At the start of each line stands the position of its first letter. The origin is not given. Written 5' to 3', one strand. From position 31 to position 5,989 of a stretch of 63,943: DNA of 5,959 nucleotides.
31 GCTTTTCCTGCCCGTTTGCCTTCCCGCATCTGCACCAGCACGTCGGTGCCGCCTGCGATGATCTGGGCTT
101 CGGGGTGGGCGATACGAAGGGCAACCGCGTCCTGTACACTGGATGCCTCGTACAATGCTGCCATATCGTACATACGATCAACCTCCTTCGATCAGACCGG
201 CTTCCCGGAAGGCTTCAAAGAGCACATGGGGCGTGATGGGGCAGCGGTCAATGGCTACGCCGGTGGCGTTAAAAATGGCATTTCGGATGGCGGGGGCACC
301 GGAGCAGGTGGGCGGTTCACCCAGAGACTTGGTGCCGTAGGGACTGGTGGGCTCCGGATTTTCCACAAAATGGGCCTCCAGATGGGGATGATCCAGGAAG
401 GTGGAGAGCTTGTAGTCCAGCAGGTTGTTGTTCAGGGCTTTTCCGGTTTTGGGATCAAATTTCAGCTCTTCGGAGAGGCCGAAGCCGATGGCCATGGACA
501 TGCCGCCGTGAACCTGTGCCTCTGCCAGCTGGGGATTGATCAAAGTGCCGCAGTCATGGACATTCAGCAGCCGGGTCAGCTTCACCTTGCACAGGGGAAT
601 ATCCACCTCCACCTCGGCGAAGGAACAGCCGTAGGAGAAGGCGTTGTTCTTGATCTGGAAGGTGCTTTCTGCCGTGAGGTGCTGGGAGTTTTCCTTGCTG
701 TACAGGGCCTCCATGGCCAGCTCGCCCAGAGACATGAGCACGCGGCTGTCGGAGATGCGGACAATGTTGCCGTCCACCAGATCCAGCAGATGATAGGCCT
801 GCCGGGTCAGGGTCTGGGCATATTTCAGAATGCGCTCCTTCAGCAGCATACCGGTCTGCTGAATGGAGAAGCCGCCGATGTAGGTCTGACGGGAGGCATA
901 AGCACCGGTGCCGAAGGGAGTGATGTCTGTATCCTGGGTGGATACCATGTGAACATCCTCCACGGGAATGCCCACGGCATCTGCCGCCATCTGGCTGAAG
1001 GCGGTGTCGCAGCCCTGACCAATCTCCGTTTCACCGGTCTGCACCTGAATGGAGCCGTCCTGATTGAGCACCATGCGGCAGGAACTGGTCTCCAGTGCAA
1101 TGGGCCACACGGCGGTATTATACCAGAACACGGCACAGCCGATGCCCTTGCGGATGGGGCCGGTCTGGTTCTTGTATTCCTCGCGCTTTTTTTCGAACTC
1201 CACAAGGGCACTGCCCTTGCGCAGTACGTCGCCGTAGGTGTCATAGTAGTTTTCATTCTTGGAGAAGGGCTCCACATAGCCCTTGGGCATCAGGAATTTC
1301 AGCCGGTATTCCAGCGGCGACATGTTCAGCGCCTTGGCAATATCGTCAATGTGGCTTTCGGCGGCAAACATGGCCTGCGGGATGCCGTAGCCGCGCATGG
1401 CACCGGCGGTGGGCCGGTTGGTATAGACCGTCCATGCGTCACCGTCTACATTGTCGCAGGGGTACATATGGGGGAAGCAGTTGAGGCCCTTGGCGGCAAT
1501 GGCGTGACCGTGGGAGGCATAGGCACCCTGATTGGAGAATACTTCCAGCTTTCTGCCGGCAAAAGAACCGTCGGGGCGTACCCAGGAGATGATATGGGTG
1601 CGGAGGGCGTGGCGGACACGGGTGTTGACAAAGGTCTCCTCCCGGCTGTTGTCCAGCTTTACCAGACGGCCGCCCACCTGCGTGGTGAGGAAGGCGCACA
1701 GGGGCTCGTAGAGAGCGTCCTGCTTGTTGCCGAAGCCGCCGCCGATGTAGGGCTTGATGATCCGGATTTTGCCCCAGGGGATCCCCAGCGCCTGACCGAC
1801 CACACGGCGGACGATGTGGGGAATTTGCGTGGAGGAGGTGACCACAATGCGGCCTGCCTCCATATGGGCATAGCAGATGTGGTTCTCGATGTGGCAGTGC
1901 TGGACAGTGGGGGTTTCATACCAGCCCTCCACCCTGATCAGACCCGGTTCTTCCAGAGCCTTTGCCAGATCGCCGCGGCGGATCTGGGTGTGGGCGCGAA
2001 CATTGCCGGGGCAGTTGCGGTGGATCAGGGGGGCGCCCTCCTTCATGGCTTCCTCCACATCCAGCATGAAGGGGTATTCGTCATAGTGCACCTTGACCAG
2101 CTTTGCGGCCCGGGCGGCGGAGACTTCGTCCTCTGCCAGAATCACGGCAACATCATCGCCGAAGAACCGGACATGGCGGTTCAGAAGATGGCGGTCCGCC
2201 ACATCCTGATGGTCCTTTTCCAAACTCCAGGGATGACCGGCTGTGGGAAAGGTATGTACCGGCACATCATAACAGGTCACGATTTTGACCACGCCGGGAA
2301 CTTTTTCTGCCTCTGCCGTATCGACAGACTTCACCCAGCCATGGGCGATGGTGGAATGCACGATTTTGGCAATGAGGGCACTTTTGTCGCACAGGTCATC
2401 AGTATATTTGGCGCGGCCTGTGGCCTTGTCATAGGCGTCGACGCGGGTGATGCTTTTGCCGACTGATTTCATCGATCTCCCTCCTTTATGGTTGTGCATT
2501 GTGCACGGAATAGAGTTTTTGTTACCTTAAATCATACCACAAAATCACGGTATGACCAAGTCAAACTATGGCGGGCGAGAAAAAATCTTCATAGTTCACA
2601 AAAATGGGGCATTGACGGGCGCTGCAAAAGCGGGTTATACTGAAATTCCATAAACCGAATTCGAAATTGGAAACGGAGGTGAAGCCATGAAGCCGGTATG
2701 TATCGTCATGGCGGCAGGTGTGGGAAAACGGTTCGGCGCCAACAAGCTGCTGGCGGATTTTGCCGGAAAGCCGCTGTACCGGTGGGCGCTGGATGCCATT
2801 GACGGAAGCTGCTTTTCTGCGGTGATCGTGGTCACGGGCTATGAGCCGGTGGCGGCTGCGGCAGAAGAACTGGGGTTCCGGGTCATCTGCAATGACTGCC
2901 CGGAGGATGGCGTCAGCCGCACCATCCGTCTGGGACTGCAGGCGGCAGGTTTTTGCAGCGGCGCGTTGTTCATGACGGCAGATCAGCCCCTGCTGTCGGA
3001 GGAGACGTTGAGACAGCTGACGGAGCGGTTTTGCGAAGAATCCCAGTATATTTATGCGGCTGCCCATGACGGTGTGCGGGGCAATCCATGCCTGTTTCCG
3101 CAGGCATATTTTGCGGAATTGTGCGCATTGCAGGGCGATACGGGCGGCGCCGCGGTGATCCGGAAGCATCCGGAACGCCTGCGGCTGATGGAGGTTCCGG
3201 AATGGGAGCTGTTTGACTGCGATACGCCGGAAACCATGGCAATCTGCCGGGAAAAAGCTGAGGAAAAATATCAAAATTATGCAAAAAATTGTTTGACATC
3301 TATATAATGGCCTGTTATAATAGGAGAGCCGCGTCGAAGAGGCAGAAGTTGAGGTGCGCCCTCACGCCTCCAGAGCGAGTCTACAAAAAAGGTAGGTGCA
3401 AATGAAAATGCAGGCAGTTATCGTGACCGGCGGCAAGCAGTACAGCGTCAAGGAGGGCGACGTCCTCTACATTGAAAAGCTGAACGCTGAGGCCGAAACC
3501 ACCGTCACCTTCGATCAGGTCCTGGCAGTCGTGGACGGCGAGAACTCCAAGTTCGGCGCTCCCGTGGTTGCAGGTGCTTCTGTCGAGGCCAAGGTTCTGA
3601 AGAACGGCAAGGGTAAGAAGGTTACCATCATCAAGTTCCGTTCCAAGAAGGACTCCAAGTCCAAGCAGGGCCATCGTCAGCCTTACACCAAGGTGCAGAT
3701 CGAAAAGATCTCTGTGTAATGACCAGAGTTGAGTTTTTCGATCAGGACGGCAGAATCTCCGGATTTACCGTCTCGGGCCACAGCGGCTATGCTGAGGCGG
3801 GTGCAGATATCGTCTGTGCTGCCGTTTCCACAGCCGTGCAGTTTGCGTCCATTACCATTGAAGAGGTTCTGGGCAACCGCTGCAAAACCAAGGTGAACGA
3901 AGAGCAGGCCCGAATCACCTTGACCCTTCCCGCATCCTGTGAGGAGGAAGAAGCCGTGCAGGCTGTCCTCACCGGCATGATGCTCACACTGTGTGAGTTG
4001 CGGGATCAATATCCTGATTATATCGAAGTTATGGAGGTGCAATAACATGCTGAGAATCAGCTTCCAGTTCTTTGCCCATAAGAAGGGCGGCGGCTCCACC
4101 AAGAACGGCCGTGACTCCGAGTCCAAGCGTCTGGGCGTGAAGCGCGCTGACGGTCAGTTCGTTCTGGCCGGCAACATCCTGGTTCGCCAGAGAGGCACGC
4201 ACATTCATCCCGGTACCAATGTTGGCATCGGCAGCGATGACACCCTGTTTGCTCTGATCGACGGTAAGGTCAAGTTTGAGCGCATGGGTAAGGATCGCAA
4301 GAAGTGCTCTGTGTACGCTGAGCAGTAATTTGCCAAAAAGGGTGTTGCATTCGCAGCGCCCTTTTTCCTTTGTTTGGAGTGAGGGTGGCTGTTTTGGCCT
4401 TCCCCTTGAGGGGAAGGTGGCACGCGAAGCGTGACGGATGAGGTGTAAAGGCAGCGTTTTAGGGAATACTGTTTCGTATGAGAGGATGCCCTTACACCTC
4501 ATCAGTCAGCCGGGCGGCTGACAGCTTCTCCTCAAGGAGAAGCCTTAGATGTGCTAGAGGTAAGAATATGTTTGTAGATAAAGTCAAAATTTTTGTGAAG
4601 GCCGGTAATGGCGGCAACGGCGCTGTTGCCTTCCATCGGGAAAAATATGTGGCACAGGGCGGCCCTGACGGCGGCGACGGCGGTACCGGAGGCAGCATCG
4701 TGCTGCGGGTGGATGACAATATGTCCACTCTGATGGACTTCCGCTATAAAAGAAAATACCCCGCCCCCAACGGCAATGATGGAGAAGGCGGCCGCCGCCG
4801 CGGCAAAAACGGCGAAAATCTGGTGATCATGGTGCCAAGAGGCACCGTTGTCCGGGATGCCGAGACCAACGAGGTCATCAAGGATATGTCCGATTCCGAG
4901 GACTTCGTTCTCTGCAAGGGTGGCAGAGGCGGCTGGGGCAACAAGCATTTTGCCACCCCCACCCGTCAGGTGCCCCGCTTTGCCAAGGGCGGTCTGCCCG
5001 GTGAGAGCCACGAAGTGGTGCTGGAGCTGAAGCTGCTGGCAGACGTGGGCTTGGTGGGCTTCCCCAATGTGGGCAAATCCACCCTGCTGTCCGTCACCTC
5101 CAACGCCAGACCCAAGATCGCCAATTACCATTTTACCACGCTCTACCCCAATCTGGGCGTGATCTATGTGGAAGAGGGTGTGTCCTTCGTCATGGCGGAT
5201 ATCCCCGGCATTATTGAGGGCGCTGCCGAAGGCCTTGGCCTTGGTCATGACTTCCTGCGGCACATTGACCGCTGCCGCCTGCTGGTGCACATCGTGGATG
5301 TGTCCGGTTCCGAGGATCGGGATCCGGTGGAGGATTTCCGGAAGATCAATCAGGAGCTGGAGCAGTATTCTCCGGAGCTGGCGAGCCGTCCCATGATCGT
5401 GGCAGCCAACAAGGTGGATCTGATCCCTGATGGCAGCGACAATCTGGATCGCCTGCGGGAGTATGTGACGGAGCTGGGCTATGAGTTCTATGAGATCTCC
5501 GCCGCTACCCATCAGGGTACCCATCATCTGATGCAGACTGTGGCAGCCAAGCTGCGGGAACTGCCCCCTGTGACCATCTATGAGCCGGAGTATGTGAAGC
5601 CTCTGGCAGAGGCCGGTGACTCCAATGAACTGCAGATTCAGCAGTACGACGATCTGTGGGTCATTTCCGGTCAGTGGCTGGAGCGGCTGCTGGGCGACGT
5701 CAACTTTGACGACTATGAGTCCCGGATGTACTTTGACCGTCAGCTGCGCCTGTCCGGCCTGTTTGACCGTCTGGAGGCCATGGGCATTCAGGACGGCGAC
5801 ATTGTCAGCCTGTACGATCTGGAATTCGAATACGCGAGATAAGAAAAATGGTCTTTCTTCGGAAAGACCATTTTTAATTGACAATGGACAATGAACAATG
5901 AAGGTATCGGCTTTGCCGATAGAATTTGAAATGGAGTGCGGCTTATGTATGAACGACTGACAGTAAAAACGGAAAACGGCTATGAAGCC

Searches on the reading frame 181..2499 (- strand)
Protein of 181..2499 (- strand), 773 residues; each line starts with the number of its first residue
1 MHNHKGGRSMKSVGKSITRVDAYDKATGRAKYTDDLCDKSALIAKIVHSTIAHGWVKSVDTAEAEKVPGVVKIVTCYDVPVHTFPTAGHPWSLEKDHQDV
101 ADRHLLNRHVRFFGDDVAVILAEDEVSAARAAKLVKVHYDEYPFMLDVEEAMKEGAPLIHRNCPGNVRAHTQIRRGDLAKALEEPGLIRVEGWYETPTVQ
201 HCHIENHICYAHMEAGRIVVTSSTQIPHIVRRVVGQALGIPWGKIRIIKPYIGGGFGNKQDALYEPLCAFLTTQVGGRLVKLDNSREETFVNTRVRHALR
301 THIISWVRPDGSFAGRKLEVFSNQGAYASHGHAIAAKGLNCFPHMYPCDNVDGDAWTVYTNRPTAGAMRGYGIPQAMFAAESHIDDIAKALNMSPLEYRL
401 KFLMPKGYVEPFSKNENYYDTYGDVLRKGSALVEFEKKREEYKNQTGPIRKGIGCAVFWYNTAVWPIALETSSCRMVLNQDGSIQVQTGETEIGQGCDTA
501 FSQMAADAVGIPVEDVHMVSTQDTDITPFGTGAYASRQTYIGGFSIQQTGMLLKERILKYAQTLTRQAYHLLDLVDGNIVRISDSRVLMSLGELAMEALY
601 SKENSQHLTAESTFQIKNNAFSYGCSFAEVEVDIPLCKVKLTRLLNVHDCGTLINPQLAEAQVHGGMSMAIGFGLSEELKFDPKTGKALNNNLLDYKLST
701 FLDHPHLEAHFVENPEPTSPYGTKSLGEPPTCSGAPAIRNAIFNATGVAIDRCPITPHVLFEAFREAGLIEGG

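Call 52: search_protein_families(library=pfam, proteins=[window:181-2499:-], max_evalue=0.0001)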
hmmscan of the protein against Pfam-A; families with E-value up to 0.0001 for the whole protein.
window:181-2499:- (773 aa): 3 families
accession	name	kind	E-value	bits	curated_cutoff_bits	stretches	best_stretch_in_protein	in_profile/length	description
PF20256.3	MoCoBD_2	-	8.5e-75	252.3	27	1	431-705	4-283/283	Molybdopterin cofactor-binding domain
PF02738.23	MoCoBD_1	-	2.6e-73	246.5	27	1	159-401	1-242/244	Molybdopterin cofactor-binding domain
PF01315.27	Ald_Xan_dh_C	-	3.3e-27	95.4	31.3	1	27-142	1-109/110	Aldehyde oxidase and xanthine dehydrogenase, a/b hammerhead domain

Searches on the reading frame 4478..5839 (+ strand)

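Call 9: search_protein_families(library=pfam, proteins=[window:4478-5839:+], max_evalue=0.001)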
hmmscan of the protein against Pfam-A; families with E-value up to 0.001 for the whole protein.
window:4478-5839:+ (454 aa): 6 families
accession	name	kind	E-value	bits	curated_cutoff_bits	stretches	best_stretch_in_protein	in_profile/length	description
PF01018.28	GTP1_OBG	-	2.7e-59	199.7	27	1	33-186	1-155/155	GTP1/OBG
PF01926.29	MMR_HSR1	-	3.2e-25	88.9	21.9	1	189-312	1-113/113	50S ribosome-binding GTPase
PF09269.16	DUF1967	-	1.5e-21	76.6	27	1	387-452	3-70/70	Domain of unknown function (DUF1967)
PF02421.24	FeoB_N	-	3.7e-10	40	27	1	190-354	3-155/156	Ferrous iron transport protein B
PF00071.28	Ras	-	0.00031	20.8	21.6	0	284-359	87-160/162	Ras family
PF03193.22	RsgA_GTPase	-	0.00047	20.4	30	0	305-358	55-107/174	RsgA GTPase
